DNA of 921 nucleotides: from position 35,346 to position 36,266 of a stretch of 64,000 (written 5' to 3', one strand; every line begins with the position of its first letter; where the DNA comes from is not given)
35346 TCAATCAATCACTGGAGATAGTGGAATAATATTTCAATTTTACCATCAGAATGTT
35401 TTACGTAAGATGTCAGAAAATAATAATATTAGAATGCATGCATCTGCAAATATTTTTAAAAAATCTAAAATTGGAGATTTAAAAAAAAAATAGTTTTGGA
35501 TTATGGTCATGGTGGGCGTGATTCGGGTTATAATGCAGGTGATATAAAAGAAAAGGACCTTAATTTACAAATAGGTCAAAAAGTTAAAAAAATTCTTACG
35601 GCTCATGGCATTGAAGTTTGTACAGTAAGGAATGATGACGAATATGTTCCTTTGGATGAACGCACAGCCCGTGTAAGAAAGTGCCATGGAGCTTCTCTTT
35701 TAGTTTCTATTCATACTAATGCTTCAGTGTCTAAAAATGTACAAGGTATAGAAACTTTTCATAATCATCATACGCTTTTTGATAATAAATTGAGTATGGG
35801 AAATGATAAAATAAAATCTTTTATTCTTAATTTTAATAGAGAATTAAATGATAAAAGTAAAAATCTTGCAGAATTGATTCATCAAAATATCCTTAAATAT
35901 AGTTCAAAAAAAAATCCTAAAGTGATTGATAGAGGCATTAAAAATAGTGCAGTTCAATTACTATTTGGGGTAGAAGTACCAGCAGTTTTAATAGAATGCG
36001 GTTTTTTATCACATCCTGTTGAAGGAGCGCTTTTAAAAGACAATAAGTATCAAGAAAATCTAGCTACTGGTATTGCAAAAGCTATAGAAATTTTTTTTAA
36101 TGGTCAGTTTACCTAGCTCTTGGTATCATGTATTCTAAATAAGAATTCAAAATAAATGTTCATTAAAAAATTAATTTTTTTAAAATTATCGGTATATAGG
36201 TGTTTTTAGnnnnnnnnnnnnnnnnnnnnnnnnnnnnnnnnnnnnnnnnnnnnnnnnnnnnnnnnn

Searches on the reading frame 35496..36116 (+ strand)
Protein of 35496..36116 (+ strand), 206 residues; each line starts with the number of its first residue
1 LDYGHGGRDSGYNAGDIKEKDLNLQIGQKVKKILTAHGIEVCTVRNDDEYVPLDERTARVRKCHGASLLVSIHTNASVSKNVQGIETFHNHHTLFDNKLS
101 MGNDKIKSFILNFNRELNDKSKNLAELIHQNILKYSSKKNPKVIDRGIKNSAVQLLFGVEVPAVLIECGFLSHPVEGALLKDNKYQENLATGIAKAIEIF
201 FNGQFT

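Call 51: search_protein_families(library=pfam, proteins=[window:35496-36116:+], max_evalue=0.00001)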
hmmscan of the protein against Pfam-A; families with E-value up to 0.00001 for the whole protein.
window:35496-36116:+ (206 aa): 1 family
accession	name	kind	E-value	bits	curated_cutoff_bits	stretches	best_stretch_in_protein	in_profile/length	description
PF01520.23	Amidase_3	-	1.1e-43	149.7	27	1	2-198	4-173/174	N-acetylmuramoyl-L-alanine amidase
